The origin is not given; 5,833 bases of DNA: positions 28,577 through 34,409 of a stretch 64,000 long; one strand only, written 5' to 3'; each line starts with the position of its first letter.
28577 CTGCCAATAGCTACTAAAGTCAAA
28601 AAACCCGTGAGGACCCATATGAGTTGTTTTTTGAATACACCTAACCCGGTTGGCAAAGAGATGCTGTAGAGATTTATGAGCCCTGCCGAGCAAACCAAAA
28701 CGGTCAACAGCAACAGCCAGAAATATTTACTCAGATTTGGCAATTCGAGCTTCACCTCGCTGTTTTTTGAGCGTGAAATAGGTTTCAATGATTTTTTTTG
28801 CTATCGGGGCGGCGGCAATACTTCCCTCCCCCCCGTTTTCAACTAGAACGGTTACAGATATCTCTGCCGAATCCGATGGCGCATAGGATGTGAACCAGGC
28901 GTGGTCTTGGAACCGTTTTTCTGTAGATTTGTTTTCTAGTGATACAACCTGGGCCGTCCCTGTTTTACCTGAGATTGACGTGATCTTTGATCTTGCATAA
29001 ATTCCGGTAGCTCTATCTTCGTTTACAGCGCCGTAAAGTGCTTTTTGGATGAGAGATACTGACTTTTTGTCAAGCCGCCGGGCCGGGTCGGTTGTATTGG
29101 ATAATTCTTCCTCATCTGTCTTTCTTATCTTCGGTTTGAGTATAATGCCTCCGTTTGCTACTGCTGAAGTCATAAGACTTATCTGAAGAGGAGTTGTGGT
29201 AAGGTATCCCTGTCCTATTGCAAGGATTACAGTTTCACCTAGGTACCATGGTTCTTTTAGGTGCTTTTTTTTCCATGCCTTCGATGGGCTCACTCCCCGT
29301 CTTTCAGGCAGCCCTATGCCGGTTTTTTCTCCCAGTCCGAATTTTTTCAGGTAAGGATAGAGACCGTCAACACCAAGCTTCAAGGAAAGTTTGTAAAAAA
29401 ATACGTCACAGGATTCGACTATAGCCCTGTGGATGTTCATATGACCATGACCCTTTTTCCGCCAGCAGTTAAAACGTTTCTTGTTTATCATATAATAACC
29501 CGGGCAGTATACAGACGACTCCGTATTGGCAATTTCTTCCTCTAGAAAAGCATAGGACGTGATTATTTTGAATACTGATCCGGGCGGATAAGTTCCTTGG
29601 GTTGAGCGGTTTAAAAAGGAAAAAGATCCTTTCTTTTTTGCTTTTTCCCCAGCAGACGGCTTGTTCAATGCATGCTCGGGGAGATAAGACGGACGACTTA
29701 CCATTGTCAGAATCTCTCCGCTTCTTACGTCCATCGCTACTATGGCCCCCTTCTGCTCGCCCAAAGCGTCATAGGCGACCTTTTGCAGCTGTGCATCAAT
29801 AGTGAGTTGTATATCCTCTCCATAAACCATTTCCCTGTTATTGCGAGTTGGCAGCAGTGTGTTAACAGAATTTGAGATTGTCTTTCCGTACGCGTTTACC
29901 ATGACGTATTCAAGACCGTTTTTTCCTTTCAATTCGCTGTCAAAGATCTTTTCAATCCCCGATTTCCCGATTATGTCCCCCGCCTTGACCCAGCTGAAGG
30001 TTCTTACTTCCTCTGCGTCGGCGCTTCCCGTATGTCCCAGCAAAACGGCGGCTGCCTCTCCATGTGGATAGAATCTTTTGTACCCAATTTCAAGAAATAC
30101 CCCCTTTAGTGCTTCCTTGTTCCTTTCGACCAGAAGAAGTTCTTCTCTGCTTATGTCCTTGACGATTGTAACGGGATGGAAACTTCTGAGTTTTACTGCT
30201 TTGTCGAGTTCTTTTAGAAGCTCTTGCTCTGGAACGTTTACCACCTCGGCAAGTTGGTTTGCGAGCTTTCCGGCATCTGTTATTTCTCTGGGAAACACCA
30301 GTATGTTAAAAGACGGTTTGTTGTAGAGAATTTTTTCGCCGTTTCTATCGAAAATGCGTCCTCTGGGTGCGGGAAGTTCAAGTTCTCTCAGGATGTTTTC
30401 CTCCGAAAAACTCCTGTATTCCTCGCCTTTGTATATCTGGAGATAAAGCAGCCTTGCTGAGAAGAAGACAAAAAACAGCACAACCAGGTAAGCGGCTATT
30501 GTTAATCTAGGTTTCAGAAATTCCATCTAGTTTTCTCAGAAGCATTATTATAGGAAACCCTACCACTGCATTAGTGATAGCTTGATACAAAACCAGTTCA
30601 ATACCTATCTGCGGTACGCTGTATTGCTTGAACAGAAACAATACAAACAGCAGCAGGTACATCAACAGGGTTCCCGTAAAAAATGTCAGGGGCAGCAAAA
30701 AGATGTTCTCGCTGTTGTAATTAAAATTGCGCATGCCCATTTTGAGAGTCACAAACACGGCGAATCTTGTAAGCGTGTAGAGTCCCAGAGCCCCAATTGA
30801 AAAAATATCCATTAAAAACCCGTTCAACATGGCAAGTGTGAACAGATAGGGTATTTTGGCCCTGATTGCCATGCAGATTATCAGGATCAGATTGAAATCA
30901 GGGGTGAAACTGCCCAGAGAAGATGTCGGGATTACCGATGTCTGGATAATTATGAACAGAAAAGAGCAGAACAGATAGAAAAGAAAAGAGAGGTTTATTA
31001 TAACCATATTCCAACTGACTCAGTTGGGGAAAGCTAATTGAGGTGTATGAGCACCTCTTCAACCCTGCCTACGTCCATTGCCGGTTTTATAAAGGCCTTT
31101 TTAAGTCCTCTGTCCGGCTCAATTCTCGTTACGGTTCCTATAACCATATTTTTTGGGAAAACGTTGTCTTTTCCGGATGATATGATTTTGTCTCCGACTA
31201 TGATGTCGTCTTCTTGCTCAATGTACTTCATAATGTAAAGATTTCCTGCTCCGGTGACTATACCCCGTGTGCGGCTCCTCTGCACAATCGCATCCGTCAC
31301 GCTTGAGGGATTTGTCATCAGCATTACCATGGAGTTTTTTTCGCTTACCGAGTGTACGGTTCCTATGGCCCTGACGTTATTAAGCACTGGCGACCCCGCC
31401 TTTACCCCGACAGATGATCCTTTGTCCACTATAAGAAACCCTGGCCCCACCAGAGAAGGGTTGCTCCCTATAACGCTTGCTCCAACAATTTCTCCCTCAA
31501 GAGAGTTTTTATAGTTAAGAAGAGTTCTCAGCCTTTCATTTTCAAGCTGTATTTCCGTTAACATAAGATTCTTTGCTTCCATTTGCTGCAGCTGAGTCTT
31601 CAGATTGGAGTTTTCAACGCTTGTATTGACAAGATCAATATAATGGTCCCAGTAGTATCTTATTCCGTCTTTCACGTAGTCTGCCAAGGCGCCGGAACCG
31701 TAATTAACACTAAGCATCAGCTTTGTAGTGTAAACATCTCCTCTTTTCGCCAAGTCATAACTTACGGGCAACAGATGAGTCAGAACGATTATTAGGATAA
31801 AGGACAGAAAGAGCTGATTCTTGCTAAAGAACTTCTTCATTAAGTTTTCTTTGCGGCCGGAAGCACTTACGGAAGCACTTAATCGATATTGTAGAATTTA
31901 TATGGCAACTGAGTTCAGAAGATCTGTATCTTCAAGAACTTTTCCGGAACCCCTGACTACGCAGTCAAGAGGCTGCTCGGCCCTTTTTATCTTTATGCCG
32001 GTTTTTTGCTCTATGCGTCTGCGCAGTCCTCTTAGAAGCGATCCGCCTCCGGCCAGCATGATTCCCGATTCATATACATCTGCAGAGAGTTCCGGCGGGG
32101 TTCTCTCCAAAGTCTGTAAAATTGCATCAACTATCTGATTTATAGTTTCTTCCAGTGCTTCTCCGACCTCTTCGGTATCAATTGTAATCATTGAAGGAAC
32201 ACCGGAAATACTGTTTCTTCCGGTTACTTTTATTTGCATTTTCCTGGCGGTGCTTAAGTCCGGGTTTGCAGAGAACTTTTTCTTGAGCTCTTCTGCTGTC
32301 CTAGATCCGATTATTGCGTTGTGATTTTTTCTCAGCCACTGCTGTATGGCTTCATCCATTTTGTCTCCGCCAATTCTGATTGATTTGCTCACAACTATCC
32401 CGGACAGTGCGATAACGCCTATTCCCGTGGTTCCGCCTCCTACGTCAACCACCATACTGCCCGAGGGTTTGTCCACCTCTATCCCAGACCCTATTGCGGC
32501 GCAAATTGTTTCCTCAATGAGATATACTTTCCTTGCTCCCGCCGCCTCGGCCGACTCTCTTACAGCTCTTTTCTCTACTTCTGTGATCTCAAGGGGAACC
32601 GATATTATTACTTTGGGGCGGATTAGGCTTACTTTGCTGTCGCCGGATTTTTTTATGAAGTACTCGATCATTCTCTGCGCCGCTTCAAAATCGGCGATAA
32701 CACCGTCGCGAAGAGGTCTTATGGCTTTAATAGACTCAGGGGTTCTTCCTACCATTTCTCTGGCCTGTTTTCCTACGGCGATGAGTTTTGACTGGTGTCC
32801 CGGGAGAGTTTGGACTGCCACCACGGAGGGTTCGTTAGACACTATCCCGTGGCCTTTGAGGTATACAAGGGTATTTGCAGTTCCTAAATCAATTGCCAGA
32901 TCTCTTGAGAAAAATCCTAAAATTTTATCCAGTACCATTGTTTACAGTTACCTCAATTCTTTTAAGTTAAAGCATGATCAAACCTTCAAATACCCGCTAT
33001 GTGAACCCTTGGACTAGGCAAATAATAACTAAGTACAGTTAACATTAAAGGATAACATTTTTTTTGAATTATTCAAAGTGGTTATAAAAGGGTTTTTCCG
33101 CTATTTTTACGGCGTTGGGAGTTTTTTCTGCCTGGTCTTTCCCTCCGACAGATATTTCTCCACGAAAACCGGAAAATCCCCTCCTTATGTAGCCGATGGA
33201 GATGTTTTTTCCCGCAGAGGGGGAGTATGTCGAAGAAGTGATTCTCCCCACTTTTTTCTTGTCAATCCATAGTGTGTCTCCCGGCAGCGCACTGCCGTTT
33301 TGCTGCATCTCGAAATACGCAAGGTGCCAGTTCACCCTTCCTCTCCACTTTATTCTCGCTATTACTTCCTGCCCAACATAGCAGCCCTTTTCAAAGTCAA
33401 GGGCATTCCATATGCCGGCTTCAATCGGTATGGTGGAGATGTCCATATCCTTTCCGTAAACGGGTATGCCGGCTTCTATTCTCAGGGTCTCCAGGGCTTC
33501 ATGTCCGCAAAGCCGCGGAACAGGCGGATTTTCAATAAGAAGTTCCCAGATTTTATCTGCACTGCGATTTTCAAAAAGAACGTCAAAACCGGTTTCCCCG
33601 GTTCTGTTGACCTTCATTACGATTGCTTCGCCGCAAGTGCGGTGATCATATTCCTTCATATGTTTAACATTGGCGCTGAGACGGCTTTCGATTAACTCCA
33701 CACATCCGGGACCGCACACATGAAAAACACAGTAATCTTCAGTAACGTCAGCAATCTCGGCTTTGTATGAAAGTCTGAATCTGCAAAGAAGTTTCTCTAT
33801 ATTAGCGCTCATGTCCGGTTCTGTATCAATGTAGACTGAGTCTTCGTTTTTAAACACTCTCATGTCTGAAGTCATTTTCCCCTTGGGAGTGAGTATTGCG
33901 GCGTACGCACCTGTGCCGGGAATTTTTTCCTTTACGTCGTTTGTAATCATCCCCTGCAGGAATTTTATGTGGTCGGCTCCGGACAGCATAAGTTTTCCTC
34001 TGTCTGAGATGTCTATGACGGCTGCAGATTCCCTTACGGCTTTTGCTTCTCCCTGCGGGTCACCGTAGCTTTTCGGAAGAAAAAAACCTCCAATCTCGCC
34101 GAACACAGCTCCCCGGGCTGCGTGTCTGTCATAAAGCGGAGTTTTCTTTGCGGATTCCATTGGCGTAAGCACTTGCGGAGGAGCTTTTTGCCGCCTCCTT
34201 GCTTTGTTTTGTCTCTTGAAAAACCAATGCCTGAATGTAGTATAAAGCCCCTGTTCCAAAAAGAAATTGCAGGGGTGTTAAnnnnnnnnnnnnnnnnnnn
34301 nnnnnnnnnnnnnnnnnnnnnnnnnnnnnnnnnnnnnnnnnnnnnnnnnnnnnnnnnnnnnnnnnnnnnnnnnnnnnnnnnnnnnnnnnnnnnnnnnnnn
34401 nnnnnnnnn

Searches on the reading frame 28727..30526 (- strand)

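Call 24: search_protein_families(library=pfam, proteins=[window:28727-30526:-], max_evalue=0.0001)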
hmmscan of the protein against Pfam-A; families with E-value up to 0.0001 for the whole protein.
window:28727-30526:- (599 aa): 2 families
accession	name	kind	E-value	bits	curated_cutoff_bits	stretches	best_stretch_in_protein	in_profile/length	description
PF00905.27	Transpeptidase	-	2.2e-66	224.5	22.1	1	260-581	1-299/299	Penicillin binding protein transpeptidase domain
PF03717.20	PBP_dimer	-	6.3e-39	134.7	24.4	1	51-219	2-178/180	Penicillin-binding Protein dimerisation domain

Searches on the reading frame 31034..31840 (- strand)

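Call 62: search_protein_families(library=pfam, proteins=[window:31034-31840:-], max_evalue=0.001)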
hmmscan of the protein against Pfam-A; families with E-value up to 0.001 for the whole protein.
window:31034-31840:- (268 aa): 1 family
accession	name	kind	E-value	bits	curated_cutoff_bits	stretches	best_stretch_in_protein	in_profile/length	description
PF04085.20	MreC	-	6.6e-32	110.7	28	1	135-265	12-145/147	Rod shape-determining protein MreC, barrel core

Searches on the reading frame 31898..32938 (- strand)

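Call 62: search_protein_families(library=pfam, proteins=[window:31898-32938:-], max_evalue=0.001)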
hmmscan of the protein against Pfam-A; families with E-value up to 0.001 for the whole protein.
window:31898-32938:- (346 aa): 6 families
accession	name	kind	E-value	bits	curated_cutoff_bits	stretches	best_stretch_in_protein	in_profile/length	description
PF06723.19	MreB_Mbl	-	5.1e-131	436.8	27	1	12-341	2-325/327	MreB/Mbl protein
PF00022.25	Actin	-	1.1e-14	54.3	27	1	37-210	31-200/410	Actin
PF00012.26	HSP70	-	4.7e-11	42.1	20.6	1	109-330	135-367/599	Hsp70 protein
PF14450.12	FtsA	-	9.1e-08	33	31.8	1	162-321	1-111/127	Cell division protein FtsA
PF21522.3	MreB-like_C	-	5.9e-05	24.1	27.8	0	163-221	1-63/123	Archaeal actin homologue MreB-like, C-terminal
PF11104.14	PilM_2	-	0.00017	21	27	0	292-319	277-304/340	Type IV pilus assembly protein PilM;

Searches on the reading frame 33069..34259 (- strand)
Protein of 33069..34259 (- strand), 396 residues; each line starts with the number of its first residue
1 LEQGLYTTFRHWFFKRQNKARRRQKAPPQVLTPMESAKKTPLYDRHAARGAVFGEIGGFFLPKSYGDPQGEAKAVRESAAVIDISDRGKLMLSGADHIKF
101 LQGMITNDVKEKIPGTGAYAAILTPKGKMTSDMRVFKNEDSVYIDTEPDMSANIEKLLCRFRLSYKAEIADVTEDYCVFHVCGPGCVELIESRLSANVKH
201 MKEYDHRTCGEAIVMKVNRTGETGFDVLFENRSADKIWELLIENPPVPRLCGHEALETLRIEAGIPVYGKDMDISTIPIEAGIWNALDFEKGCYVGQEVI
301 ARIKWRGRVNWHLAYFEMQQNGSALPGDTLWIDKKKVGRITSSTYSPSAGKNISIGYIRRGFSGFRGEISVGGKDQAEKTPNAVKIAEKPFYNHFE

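Call 24: search_protein_families(library=pfam, proteins=[window:33069-34259:-], max_evalue=0.0001)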
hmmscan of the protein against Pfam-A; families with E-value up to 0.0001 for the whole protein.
window:33069-34259:- (396 aa): 2 families
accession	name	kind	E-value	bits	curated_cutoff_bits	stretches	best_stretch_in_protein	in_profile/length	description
PF01571.26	GCV_T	-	6.7e-52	176.7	25.6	1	42-283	1-252/255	Aminomethyltransferase folate-binding domain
PF08669.17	GCV_T_C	-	7.6e-12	45.4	25.9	1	313-392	3-79/80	Glycine cleavage T-protein C-terminal barrel domain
